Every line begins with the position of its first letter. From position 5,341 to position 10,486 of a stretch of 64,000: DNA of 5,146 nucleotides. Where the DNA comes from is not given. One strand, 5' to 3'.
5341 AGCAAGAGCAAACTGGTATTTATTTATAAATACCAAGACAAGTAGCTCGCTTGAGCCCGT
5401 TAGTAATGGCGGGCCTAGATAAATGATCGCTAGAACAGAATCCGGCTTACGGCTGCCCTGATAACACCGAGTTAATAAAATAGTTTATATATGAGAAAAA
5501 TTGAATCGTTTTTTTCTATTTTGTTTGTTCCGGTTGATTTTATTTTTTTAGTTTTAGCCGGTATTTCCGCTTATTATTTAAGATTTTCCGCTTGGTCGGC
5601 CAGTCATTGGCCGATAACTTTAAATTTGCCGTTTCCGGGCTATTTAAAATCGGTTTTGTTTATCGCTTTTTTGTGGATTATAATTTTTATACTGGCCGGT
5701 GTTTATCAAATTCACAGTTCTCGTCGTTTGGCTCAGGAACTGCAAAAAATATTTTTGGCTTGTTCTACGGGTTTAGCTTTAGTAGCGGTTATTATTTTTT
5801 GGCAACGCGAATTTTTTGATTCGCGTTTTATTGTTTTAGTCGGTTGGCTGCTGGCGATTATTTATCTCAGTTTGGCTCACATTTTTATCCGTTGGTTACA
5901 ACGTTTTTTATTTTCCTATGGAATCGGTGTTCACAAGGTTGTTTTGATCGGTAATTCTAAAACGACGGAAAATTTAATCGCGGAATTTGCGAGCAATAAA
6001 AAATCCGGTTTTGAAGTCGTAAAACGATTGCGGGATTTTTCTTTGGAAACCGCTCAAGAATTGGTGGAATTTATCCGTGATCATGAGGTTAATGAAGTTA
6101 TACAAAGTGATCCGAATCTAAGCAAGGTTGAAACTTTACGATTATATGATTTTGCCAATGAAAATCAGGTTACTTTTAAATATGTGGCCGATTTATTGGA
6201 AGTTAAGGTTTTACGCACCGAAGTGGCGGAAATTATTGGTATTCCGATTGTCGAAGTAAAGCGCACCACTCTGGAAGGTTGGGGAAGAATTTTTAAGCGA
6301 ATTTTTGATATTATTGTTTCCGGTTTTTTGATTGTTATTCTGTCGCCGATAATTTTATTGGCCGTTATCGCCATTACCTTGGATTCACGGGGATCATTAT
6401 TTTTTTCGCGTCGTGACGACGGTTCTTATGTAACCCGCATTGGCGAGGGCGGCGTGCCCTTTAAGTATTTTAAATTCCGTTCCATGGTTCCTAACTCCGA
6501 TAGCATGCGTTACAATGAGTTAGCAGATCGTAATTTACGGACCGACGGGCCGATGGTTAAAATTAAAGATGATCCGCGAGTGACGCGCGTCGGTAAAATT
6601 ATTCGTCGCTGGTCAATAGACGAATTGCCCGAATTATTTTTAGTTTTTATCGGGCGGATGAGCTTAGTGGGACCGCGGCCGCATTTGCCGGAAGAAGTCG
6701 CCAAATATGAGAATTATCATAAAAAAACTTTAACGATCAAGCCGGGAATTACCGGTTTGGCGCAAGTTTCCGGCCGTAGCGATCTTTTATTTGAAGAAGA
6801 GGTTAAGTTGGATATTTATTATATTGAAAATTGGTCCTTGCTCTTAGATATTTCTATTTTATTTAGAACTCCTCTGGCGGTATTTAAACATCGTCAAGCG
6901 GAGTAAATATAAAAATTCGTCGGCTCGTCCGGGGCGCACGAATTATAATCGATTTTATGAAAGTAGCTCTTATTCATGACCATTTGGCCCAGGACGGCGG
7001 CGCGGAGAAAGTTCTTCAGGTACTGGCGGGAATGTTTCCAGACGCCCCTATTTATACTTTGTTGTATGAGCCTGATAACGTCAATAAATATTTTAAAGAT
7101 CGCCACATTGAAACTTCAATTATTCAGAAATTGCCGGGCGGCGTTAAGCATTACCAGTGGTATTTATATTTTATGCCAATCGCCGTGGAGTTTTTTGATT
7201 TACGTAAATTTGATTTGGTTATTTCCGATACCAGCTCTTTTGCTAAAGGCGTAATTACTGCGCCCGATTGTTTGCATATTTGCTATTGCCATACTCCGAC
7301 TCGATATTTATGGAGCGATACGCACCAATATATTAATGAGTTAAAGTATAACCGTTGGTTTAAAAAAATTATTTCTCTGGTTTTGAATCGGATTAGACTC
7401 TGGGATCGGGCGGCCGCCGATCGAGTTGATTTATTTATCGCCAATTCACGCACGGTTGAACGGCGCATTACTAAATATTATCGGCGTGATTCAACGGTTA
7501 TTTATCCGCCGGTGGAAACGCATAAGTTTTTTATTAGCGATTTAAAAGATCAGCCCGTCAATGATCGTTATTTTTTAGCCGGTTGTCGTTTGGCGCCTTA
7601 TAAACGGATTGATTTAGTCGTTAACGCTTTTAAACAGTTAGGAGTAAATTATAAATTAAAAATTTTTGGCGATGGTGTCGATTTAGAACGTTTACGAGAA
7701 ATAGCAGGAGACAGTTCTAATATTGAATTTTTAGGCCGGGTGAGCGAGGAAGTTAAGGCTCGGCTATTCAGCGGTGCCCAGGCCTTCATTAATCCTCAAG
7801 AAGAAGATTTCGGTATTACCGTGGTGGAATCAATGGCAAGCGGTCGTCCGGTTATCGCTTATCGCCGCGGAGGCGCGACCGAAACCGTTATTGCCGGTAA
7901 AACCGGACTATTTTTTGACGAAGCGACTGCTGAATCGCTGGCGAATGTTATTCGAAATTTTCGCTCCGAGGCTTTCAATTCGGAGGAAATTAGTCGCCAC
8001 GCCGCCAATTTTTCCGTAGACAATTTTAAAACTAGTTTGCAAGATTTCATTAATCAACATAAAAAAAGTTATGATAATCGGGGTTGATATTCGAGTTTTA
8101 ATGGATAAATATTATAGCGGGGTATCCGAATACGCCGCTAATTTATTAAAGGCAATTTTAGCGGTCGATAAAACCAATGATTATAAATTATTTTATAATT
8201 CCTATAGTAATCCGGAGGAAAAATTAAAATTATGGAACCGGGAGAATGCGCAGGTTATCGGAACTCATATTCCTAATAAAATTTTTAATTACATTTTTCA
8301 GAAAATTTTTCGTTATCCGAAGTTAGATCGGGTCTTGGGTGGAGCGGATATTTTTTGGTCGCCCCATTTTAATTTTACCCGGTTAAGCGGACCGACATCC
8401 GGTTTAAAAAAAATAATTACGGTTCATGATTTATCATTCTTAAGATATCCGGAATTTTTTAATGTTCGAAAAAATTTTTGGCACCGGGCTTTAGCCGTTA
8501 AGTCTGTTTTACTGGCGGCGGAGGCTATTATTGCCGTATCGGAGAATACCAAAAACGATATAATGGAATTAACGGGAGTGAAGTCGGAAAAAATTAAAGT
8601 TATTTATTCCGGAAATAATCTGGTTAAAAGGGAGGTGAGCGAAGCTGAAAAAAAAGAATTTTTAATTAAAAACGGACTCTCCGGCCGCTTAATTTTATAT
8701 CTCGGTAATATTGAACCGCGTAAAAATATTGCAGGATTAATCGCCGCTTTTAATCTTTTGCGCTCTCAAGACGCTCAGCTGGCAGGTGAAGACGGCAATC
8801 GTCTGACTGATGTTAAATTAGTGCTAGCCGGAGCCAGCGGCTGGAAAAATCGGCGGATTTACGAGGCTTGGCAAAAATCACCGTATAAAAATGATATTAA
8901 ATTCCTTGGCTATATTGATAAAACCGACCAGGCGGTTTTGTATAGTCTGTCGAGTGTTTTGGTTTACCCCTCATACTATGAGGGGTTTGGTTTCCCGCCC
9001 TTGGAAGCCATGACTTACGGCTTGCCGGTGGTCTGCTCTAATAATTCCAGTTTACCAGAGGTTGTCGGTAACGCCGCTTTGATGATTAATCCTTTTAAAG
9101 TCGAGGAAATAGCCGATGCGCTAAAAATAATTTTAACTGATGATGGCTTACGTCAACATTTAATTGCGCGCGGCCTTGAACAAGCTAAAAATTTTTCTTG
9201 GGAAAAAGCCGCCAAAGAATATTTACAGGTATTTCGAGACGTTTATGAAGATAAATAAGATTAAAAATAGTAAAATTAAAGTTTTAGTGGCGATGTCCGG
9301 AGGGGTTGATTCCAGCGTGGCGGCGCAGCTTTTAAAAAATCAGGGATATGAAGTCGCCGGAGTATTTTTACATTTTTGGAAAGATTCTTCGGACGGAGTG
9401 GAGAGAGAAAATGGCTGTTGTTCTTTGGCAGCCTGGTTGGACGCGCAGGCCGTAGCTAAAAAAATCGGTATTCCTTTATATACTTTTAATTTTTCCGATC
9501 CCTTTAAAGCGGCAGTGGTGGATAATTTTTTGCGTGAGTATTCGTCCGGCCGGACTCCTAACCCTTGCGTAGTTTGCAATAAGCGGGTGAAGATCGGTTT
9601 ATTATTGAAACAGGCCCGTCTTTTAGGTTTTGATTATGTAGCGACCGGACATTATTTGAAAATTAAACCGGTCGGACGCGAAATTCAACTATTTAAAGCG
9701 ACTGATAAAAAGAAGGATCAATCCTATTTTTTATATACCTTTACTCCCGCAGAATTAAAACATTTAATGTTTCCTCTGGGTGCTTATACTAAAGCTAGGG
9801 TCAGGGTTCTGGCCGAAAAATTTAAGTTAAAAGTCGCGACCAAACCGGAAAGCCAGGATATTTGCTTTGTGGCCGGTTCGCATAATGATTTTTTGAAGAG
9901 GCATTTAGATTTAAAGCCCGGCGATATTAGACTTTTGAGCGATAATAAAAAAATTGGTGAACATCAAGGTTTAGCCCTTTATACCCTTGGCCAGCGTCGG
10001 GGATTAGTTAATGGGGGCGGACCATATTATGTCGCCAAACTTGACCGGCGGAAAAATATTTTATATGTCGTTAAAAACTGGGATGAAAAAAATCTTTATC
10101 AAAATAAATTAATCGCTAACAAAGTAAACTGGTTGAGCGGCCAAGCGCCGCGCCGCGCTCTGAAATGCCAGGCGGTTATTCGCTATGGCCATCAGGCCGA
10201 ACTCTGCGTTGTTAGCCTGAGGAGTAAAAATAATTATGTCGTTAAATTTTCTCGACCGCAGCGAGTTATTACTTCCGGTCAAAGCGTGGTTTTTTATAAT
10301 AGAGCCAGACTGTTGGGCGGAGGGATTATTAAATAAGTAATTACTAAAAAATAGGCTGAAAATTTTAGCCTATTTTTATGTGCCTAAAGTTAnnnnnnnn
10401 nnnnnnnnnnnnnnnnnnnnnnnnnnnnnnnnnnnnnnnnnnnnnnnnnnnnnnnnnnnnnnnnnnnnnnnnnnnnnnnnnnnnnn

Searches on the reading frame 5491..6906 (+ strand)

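Call 38: search_protein_families(library=pfam, proteins=[window:5491-6906:+])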
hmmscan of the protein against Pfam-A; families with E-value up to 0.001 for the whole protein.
window:5491-6906:+ (471 aa): 2 families
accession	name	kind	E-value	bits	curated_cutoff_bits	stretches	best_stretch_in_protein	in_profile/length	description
PF02397.22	Bac_transf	-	1.6e-59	200.9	27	1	269-466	1-179/179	Bacterial sugar transferase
PF13727.12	CoA_binding_3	-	8.6e-08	32.8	25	1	69-204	3-146/175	CoA-binding domain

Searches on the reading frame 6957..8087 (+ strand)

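Call 38: search_protein_families(library=pfam, proteins=[window:6957-8087:+])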
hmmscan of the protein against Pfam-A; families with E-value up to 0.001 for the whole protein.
window:6957-8087:+ (376 aa): 4 families
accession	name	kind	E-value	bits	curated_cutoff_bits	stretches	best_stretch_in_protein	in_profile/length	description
PF00534.26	Glycos_transf_1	-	2e-26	93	26.4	1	201-339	13-159/172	Glycosyl transferases group 1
PF13692.12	Glyco_trans_1_4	-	5.7e-22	79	27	1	209-334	7-138/142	Glycosyl transferases group 1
PF13439.12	Glyco_transf_4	-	6.9e-11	42.9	28.5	1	14-189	2-169/170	Glycosyltransferase Family 4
PF13524.12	Glyco_trans_1_2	-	0.00012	22.4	25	1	226-350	10-126/144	Glycosyl transferase-like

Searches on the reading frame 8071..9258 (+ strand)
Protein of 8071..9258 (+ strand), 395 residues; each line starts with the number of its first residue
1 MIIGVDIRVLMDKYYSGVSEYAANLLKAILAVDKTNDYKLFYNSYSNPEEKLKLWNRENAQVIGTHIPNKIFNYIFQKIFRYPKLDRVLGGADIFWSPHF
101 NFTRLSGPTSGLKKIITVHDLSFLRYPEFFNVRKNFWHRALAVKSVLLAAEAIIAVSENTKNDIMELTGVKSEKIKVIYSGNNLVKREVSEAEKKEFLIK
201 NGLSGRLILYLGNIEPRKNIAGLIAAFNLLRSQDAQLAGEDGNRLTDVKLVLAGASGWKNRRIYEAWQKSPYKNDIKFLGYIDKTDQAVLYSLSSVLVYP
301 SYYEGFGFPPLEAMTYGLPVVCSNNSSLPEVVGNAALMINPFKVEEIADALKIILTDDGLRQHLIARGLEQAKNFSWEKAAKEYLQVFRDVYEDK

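Call 38: search_protein_families(library=pfam, proteins=[window:8071-9258:+])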
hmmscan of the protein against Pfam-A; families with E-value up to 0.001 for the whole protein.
window:8071-9258:+ (395 aa): 5 families
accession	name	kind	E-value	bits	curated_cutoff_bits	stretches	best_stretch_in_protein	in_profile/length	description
PF00534.26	Glycos_transf_1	-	4e-33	114.8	26.4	1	205-368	15-169/172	Glycosyl transferases group 1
PF13692.12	Glyco_trans_1_4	-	9.7e-25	87.9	27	1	206-357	2-142/142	Glycosyl transferases group 1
PF13439.12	Glyco_transf_4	-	4.1e-12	46.9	28.5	1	16-181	2-165/170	Glycosyltransferase Family 4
PF20706.3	GT4-conflict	-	4.5e-10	39.5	26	1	208-335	200-323/385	Family 4 Glycosyltransferase in conflict systems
PF13524.12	Glyco_trans_1_2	-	3.9e-05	24.1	25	1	244-385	11-143/144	Glycosyl transferase-like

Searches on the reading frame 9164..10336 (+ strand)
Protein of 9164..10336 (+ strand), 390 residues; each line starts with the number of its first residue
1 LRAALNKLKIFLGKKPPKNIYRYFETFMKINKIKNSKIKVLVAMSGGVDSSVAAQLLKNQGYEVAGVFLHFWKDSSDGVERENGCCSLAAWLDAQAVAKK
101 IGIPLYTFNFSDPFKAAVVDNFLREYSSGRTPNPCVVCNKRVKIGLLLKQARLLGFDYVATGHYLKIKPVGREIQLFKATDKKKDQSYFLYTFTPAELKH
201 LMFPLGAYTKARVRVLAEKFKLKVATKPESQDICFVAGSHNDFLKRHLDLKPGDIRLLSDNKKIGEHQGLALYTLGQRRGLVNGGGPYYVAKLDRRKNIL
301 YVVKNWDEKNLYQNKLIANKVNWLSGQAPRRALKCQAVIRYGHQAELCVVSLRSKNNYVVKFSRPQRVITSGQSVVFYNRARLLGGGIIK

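Call 38: search_protein_families(library=pfam, proteins=[window:9164-10336:+])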
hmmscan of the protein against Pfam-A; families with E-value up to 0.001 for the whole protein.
window:9164-10336:+ (390 aa): 4 families
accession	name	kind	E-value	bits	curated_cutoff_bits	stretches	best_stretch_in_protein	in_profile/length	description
PF03054.22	tRNA_Me_trans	-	1.3e-77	260.5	20.6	1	39-237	2-201/202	tRNA methyl transferase HUP domain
PF20259.3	tRNA_Me_trans_M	-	3e-18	65.5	27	1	241-303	1-65/66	tRNA methyl transferase PRC-barrel domain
PF20258.4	tRNA_Me_trans_C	-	9.8e-18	64.7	20.6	1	314-389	2-77/77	Aminomethyltransferase beta-barrel domain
PF02568.20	ThiI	-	0.00044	20.3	20.5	1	39-113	5-75/197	Thiamine biosynthesis protein (ThiI)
